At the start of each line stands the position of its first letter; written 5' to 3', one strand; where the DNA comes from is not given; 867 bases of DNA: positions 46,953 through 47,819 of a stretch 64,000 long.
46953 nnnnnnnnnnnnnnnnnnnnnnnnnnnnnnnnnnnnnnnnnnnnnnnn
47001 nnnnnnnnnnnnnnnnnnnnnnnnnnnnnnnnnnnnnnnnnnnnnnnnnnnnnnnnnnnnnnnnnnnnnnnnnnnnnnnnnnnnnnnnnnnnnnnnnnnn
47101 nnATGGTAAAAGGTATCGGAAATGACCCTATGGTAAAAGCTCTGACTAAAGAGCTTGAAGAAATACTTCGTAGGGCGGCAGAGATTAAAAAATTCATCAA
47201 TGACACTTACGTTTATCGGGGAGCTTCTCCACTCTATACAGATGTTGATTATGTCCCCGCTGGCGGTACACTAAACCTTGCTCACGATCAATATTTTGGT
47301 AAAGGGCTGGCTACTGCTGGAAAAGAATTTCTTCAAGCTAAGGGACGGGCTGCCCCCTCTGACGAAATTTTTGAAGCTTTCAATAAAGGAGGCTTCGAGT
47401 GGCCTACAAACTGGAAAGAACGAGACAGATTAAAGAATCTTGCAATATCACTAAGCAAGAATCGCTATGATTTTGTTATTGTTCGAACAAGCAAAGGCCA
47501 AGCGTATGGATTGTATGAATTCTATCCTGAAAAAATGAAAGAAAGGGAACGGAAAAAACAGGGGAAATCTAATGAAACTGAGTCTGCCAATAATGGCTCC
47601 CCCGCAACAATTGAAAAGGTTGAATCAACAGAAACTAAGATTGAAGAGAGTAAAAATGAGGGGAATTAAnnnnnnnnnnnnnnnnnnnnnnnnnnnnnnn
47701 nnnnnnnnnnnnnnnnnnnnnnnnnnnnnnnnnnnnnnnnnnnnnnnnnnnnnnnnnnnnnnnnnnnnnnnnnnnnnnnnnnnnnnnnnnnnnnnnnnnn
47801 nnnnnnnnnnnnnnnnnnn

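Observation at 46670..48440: Strand-switched 1.7-kb cassette apparently replacing the core of a comEC-like gene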

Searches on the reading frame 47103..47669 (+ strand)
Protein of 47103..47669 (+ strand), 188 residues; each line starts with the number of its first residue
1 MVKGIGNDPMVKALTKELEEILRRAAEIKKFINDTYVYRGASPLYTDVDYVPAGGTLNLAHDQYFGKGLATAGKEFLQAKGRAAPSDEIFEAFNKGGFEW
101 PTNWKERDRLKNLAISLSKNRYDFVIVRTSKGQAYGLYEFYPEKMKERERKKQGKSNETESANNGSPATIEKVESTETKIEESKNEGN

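Call 5: search_protein_families(library=pfam, proteins=[window:47103-47669:+], max_evalue=1)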
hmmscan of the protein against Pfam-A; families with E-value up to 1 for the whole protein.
window:47103-47669:+ (188 aa): 2 families
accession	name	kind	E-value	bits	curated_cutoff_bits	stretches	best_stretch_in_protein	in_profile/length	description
PF25127.1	DUF7819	-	0.0071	16.7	27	1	134-162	75-103/108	Domain of unknown function (DUF7819)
PF13539.11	Peptidase_M15_4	-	0.016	16.2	25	1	72-107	34-63/70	D-alanyl-D-alanine carboxypeptidase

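Call 25: find_homologous_proteins(query=window:47103-47669:+, max_evalue=0.01)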
Query window:47103-47669:+ (188 aa): 10 proteins with E <= 0.01 among 178 candidates.
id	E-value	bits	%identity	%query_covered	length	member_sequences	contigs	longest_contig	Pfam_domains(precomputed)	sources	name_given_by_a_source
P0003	2.2e-119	414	100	100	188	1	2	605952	-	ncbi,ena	-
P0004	2.2e-105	368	89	100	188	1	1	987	-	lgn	-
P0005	1.3e-47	180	58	70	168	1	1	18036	-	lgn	-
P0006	1.9e-45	173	53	70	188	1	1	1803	-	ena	-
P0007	6.5e-45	171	55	76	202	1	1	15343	-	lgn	-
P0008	8.1e-42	161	51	80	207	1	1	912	-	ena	-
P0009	2.1e-36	143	50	70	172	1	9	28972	-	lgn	-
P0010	3.2e-36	143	50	74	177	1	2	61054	-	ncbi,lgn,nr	ncbi:hypothetical protein K1X84_05720 [bacterium]|nr:hypothetical protein [bacterium]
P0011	2.6e-35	140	49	79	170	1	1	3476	-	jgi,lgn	jgi:hypothetical protein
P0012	2.7e-31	127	47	85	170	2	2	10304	-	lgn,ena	-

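Call 26: find_related_loci(query=window:47103-47669:+, collection=viral_contigs, flank=10000)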
Query window:47103-47669:+ (188 aa) in viral_contigs; peptide patterns used: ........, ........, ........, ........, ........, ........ (x = any residue, [..] = any of these).
6 stretches matched a pattern, but none encodes a relative of the query by tblastn (E <= 1e-3).

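Call 27: find_encoding_contigs(protein=P0004, flank=10000)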
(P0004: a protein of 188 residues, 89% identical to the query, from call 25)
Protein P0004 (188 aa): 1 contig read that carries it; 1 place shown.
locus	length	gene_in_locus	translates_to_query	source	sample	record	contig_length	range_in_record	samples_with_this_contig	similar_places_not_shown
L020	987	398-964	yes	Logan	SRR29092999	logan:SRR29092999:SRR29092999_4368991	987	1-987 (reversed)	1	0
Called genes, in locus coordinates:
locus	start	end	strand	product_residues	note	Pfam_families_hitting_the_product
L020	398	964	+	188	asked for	-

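Call 28: find_encoding_contigs(protein=P0005, flank=6000)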
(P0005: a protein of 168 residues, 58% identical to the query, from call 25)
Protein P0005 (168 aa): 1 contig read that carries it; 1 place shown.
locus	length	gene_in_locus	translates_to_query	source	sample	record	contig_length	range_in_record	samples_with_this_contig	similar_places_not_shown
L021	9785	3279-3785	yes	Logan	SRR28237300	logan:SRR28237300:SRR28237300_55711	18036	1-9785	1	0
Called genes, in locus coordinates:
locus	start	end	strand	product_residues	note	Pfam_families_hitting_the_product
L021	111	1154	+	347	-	PF00589:Phage_integrase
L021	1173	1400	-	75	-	-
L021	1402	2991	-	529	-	-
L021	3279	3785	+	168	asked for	-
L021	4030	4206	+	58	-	-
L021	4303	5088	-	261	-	-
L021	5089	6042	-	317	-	PF13102:Phage_int_SAM_5 (weak), PF00589:Phage_integrase, PF22823:MrpR_C_cat (weak)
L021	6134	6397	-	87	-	PF12728:HTH_17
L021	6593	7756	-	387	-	-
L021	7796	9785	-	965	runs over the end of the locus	PF04851:ResIII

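Call 29: find_encoding_contigs(protein=P0007, flank=6000)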
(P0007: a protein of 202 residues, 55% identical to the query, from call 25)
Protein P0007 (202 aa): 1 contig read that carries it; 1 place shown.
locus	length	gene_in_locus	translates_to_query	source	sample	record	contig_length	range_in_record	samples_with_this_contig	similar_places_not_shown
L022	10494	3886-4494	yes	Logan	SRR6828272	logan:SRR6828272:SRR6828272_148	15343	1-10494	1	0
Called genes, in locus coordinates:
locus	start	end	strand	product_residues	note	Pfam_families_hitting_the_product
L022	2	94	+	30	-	?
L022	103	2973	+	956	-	PF00176:SNF2-rel_dom, PF00270:DEAD, PF04851:ResIII, PF00271:Helicase_C, PF22590:Cas3-like_C_2 (faint)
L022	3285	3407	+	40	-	-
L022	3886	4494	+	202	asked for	-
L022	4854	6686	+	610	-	PF01555:N6_N4_Mtase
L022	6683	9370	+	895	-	PF04851:ResIII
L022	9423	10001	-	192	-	-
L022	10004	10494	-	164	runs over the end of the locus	-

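Call 30: find_encoding_contigs(protein=P0010, flank=6000)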
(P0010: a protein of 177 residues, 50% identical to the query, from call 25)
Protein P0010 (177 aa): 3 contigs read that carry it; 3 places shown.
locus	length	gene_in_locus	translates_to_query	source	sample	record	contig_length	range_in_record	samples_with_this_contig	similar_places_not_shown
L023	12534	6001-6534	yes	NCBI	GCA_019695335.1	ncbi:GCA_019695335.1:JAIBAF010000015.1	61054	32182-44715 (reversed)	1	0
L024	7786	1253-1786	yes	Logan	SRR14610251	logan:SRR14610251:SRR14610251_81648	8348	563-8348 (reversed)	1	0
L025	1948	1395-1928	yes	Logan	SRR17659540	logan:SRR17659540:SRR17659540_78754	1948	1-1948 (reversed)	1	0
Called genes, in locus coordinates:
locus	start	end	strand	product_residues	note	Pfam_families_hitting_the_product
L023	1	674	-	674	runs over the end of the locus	PF02690:Na_Pi_cotrans, PF01895:PhoU (faint)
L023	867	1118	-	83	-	-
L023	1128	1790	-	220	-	PF00702:Hydrolase, PF13419:HAD_2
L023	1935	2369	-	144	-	PF10754:DUF2569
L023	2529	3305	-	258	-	PF01569:PAP2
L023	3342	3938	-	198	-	-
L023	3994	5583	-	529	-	PF00999:Na_H_Exchanger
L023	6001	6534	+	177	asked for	-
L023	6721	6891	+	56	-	PF07411:DUF1508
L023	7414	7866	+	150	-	PF00903:Glyoxalase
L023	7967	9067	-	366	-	PF07228:SpoIIE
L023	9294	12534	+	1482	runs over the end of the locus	PF00270:DEAD, PF04851:ResIII, PF00271:Helicase_C, PF22590:Cas3-like_C_2 (faint), PF19306:WHD_Lhr, PF08494:DEAD_assoc, PF23235:WHD_3rd_Lhr, PF23234:WHD_4th_Lhr, +1 more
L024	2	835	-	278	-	?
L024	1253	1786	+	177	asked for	-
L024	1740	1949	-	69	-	-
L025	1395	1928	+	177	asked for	-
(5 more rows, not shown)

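Call 32: search_protein_families(library=phrogs, proteins=[window:47103-47669:+], max_evalue=1)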
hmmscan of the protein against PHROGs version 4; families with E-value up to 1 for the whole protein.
window:47103-47669:+ (188 aa): 0 families

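Call 33: search_protein_families(library=padloc, proteins=[window:47103-47669:+], max_evalue=1)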
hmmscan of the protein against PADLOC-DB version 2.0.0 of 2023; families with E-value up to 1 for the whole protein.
window:47103-47669:+ (188 aa): 0 families

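Call 35: find_encoding_contigs(protein=P0003, flank=3000)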
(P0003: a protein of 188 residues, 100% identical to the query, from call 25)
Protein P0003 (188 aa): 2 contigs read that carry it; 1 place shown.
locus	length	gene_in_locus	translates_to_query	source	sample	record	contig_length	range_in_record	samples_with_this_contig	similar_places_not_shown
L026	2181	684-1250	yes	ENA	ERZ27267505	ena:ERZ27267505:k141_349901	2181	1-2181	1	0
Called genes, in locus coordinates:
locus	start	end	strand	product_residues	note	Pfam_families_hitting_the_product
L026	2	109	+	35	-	?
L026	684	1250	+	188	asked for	-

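Call 36: find_encoding_contigs(protein=P0009, flank=6000)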
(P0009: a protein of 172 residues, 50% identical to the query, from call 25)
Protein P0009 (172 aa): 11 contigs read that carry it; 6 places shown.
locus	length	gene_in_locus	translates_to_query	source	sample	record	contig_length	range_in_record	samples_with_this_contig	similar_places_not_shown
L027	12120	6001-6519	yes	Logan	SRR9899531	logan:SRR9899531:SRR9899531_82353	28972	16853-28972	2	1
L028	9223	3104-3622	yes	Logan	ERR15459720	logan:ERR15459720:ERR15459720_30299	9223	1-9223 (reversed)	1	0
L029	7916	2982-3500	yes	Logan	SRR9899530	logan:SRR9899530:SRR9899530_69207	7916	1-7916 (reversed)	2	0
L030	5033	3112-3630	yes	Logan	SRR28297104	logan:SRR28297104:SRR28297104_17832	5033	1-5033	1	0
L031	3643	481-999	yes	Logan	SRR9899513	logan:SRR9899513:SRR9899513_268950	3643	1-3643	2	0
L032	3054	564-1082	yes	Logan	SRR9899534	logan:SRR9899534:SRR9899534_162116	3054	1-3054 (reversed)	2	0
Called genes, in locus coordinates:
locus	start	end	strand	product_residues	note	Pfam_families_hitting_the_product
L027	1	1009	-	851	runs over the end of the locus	PF00270:DEAD (weak), PF04851:ResIII, PF27159:HI_1054_N, PF27365:HI_1054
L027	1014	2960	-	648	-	PF12564:TypeIII_RM_meth, PF01555:N6_N4_Mtase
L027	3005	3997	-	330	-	PF15731:MqsA_antitoxin (weak), PF13274:SocA_Panacea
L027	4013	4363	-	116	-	-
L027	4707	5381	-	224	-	PF06114:Peptidase_M78 (weak)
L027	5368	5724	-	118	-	PF01381:HTH_3 (faint), PF13413:HTH_25 (faint)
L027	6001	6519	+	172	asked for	-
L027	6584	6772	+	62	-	-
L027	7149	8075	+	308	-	PF13102:Phage_int_SAM_5, PF00589:Phage_integrase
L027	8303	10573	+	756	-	PF09250:Prim-Pol, PF19263:DUF5906 (faint)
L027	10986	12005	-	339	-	PF00589:Phage_integrase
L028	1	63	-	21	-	?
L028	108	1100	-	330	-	PF15731:MqsA_antitoxin (weak), PF13274:SocA_Panacea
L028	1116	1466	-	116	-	-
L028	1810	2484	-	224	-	PF06114:Peptidase_M78 (weak)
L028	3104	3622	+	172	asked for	-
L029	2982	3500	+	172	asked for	-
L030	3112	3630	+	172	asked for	-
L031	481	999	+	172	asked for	-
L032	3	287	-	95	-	?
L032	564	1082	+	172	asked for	-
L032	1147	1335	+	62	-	-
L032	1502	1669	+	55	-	-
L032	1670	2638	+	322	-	PF13102:Phage_int_SAM_5, PF00589:Phage_integrase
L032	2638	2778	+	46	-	-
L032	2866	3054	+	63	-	?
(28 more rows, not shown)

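Call 37: find_encoding_contigs(protein=P0012, flank=6000)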
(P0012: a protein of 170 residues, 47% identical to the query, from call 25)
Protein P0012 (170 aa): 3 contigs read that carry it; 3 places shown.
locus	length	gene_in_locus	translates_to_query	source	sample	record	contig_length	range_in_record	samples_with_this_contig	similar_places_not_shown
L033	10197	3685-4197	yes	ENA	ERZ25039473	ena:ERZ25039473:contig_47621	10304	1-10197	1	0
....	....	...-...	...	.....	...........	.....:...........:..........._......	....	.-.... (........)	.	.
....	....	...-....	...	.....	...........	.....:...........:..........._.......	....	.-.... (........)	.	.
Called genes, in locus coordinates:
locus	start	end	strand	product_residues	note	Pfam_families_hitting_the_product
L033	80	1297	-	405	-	PF01960:ArgJ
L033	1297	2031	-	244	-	PF22698:Semialdhyde_dhC_1, PF02774:Semialdhyde_dhC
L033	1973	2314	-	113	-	PF01118:Semialdhyde_dh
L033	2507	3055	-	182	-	-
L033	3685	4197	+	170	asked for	-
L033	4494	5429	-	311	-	PF12760:Zn_ribbon_IS1595, PF12762:DDE_Tnp_IS1595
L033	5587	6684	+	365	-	PF01926:MMR_HSR1, PF02421:FeoB_N, PF06071:YchF-GTPase_C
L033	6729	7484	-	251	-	PF01569:PAP2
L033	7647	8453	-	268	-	PF01569:PAP2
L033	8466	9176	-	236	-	-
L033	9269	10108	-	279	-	PF00593:TonB_dep_Rec_b-barrel (weak)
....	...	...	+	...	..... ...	-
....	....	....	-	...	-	?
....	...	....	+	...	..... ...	-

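Call 43: find_related_loci(query=A4, collection=metagenome_contigs, flank=6000)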
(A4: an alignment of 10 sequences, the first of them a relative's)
Query A4 (188 aa) in metagenome_contigs; peptide patterns used: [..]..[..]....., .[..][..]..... (x = any residue, [..] = any of these).
333 stretches matched a pattern; 11 encode a relative of the query (tblastn E <= 1e-3); 11 distinct loci.
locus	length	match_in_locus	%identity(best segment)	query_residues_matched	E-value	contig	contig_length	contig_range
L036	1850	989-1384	59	11-142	1e-52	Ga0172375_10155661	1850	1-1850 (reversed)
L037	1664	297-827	47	11-186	2e-39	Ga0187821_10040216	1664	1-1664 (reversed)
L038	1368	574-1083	40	11-184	3e-39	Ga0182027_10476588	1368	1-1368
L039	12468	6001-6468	43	11-168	3e-37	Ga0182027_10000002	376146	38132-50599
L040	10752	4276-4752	42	11-167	5e-33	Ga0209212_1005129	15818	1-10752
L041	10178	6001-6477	42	11-167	5e-33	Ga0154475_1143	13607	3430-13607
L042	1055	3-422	44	8-143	4e-28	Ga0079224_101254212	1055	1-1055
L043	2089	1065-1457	35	11-143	1e-17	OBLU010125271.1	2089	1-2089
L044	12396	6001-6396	33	11-143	5e-13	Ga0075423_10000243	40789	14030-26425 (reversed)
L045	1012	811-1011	40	11-77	7e-11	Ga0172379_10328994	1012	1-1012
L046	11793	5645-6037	32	11-143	5e-9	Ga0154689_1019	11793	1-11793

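Call 44: find_related_loci(query=A4, collection=viral_contigs, flank=6000)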
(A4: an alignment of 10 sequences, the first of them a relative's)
Query A4 (188 aa) in viral_contigs; peptide patterns used: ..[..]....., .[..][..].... (x = any residue, [..] = any of these).
161 stretches matched a pattern; 1 encode a relative of the query (tblastn E <= 1e-3); 1 distinct loci.
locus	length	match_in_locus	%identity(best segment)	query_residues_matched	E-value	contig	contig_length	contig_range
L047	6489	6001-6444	49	4-150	4e-42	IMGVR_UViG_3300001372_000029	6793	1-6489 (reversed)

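Call 48: search_protein_families(library=pfam, proteins=[L039:5344-5703:-, L039:4644-5357:-, L039:4158-4625:-, L039:8808-11312:+, L039:415-3213:-, L047:5376-5822:-, L047:4716-5375:-, L047:3843-4427:-, L047:2245-3846:-, L047:284-2248:-], max_evalue=0.01)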
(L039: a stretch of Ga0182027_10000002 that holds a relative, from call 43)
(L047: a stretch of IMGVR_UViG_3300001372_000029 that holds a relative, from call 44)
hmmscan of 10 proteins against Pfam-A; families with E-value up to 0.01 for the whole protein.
L039:5344-5703:- (119 aa): 5 families
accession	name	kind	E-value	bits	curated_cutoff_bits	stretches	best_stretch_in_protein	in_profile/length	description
PF01381.28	HTH_3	-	5.8e-07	29.9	23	1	7-45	1-39/55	Helix-turn-helix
PF13560.12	HTH_31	-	4.6e-05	24.1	27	1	4-61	3-59/64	Helix-turn-helix domain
PF13413.12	HTH_25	-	7.6e-05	22.9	24.6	1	6-39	1-34/62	Helix-turn-helix domain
PF12844.13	HTH_19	-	0.00032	21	30.2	1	4-43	1-40/64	Helix-turn-helix domain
PF13443.12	HTH_26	-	0.0026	18.4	22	1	7-48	2-43/63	Cro/C1-type HTH DNA-binding domain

L039:4644-5357:- (237 aa): 1 family
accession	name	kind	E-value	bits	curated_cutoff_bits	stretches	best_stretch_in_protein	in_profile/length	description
PF06114.19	Peptidase_M78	-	2.9e-07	30.8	22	1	96-198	42-115/123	IrrE N-terminal-like domain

L039:4158-4625:- (155 aa): 1 family
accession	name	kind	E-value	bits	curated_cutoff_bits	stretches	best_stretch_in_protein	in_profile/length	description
PF13274.11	SocA_Panacea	-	1.2e-18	68.5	25.7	1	27-127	1-112/113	Antitoxin SocA-like, Panacea domain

L039:8808-11312:+ (834 aa): 4 families
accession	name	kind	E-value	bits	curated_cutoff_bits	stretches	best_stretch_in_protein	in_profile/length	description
PF00270.35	DEAD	-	3.2e-16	59.9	26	1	36-178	1-145/167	DEAD/DEAH box helicase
PF04851.21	ResIII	-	1.2e-12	48.5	22.5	1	33-165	2-139/164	Type III restriction enzyme, res subunit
PF13307.12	Helicase_C_2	-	1.8e-08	35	25.3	1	399-485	73-167/170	Helicase C-terminal domain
PF06745.19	ATPase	-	6.3e-06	26.2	26.6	1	61-127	28-93/231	KaiC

L039:415-3213:- (932 aa): 0 families

L047:5376-5822:- (148 aa): 2 families
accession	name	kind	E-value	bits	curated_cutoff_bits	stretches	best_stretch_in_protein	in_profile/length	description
PF13560.12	HTH_31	-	2.1e-05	25.1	27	1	32-94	2-63/64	Helix-turn-helix domain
PF01381.28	HTH_3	-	0.0044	17.5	23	0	37-66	2-31/55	Helix-turn-helix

L047:4716-5375:- (219 aa): 1 family
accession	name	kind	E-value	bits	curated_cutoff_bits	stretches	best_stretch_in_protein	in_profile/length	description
PF06114.19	Peptidase_M78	-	2e-05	24.8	22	1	68-153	25-97/123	IrrE N-terminal-like domain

L047:3843-4427:- (194 aa): 0 families

L047:2245-3846:- (533 aa): 1 family
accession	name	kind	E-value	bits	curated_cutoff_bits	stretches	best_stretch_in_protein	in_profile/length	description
PF05136.18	Phage_portal_2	-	1.4e-92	311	32.9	1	46-391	2-354/354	Phage portal protein, lambda family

L047:284-2248:- (654 aa): 1 family
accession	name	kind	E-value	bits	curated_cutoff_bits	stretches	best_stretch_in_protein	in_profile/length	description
PF05065.19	Phage_capsid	-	1.3e-27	97.3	24.2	1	387-650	1-278/280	Phage capsid family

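Call 52: predict_structure(alignment_id=A4)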
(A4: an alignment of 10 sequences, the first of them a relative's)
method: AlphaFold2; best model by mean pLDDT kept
length: 188 residues; sequences in the alignment: 10
mean_pLDDT: 75.3   pTM: 0.54
mean pLDDT of the five models: 75.3, 75.3, 73.2, 72.1, 64.5
residues with pLDDT >= 90: 62; 70-90: 67; 50-70: 26; < 50: 33
segments of 3 or more residues with pLDDT < 50: 1-4, 156-179, 181-184
pLDDT, mean of each block of 10 residues (from residue 1): 56 78 87 91 83 65 89 88 90 92 93 92 86 85 70 52 37 43 49
secondary structure, 60 per line:
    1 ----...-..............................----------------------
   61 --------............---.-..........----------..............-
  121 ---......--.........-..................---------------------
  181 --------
elements in order: H9-38 H69-80 H86-95 H106-119 E124-129 E132-137 H142-159

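Call 55: fold_search(model_id=the predicted structure, library=pdb)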
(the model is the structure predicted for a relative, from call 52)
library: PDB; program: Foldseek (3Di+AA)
matches with E <= 10: 439; with E <= 0.001: 0
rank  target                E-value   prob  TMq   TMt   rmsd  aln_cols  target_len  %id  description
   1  9d22_E                9.4e-03  1.00  0.32  0.58   3.8        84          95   23  FoxP3 multimers bridge three T4G repeat DNAs (released 2025-10-29)
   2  9d22_B                1.0e-02  1.00  0.31  0.58   3.4        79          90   24  FoxP3 multimers bridge three T4G repeat DNAs (released 2025-10-29)
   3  9d22_F                1.1e-02  0.99  0.32  0.55   7.7       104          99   22  FoxP3 multimers bridge three T4G repeat DNAs (released 2025-10-29)
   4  9d2j_F                1.1e-02  1.00  0.32  0.61   4.6        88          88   24  FoxP3 multimers bridge two T4G repeat DNAs (model2) (released 2025-10-29)
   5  9d2e_G                1.1e-02  1.00  0.31  0.59   4.7        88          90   24  FoxP3 multimers bridge two T4G repeat DNAs (model1) (released 2025-10-29)
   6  9d22_G                1.4e-02  1.00  0.31  0.57   4.9        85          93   24  FoxP3 multimers bridge three T4G repeat DNAs (released 2025-10-29)
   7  9d2l_F                1.7e-02  1.00  0.31  0.57   3.8        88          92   22  FoxP3 multimers bridge four T2G repeat DNAs (released 2025-10-29)
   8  9d2e_A                2.1e-02  1.00  0.32  0.62   3.8        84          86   23  FoxP3 multimers bridge two T4G repeat DNAs (model1) (released 2025-10-29)
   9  7tdw_A                2.1e-02  0.99  0.30  0.58   8.6        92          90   20  Structure of FOXP3-DNA complex (released 2022-08-10)
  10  9d2j_C                2.5e-02  0.99  0.31  0.61   3.8        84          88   23  FoxP3 multimers bridge two T4G repeat DNAs (model2) (released 2025-10-29)
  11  9d2e_F                2.5e-02  0.99  0.32  0.59   5.0        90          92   22  FoxP3 multimers bridge two T4G repeat DNAs (model1) (released 2025-10-29)
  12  8sro_C                2.5e-02  0.99  0.28  0.56   3.5        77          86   22  FoxP3 tetramer on TTTG repeats (released 2023-10-18)
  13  9d22_I                2.7e-02  0.99  0.31  0.62   3.6        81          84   21  FoxP3 multimers bridge three T4G repeat DNAs (released 2025-10-29)
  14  8srp_E                3.1e-02  0.99  0.31  0.61   3.8        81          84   23  FoxP3 forms Ladder-like multimer to bridge TTTG repeats (released 2023-10-18)
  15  9d2e_B                3.3e-02  0.99  0.32  0.59   4.6        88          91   24  FoxP3 multimers bridge two T4G repeat DNAs (model1) (released 2025-10-29)
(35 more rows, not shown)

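Call 63: fold_search(model_id=the predicted structure, library=viral)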
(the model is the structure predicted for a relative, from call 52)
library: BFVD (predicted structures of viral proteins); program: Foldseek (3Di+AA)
matches with E <= 10: 275; with E <= 0.001: 0
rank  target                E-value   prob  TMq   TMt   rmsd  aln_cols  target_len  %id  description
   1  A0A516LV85            7.2e-03  0.99  0.27  0.09  17.1        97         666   21  (no name in the UniProt tables at hand)
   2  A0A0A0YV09            3.2e-02  0.92  0.27  0.39   8.6       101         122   13  Uncharacterized protein [Flavobacterium phage FCL-2]
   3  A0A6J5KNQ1            4.2e-02  0.94  0.28  0.49   6.8       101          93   11  Uncharacterized protein [uncultured Caudovirales phage]
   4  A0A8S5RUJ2            4.4e-02  0.98  0.29  0.51   3.7        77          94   13  (no name in the UniProt tables at hand)
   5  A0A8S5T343            5.3e-02  0.72  0.28  0.33  16.8       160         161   11  Uncharacterized protein [Siphoviridae sp. ctedO8]
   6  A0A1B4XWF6            7.3e-02  0.93  0.28  0.59   9.0        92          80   18  Uncharacterized protein [Tenacibaculum phage pT24]
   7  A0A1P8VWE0            1.5e-01  0.72  0.26  0.38   8.6       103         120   10  (no name in the UniProt tables at hand)
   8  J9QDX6                1.5e-01  0.91  0.26  0.47   4.0        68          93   19  Regulatory protein [Clostridium phage phiMMP02]
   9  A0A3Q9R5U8            2.2e-01  0.75  0.24  0.38   3.7        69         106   17  (no name in the UniProt tables at hand)
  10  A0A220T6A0            2.2e-01  0.57  0.26  0.21  10.9       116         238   13  DsRNA-binding PKR inhibitor [Eptesipox virus]
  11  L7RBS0                2.9e-01  0.08  0.12  0.10  17.4       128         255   15  BTB/POZ domain-containing protein [Acanthamoeba polyphaga moumouvirus]
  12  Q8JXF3                2.9e-01  0.06  0.13  0.08  24.0       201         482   12  P7 [Rosellinia necatrix mycoreovirus 3 (isolate W370)]
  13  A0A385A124            3.1e-01  0.63  0.34  0.51  11.7       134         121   13  (no name in the UniProt tables at hand)
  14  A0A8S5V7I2            3.1e-01  0.57  0.29  0.36  13.2       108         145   11  Helix-turn-helix protein [Myoviridae sp. ctCpP1]
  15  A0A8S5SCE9            3.1e-01  0.30  0.24  0.17  15.7       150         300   15  Replication protein [Siphoviridae sp. ctqBc4]
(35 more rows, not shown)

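Call 72: search_protein_representatives(alignment_id=A4)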
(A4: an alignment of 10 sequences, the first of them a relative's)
Query: 10 sequences, 172 profile positions. Proteins with E-value up to 0.001 (for the whole library): 1109; up to 1e-10: 596; up to 1e-30: 53. The best 150 are listed.
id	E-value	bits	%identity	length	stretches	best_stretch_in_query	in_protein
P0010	1.3e-70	252.7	-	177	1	2-172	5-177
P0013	7.9e-69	246.9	-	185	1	1-163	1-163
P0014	8.6e-65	233.7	-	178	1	1-157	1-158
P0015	1.1e-63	230.1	-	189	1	1-157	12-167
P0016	2.9e-61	222.3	-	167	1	4-167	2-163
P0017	1.7e-56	206.7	-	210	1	1-161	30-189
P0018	8.3e-54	198.0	-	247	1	4-155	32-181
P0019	7.4e-53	194.9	-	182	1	1-169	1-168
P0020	4.0e-50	186.0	-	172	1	1-170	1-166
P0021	1.3e-49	184.4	-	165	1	1-166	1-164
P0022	1.1e-48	181.4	-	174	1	3-162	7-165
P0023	2.4e-48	180.2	-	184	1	1-169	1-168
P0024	2.1e-47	177.1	-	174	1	1-169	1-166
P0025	3.6e-46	173.1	-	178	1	1-168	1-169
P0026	3.2e-45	170.1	-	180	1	1-163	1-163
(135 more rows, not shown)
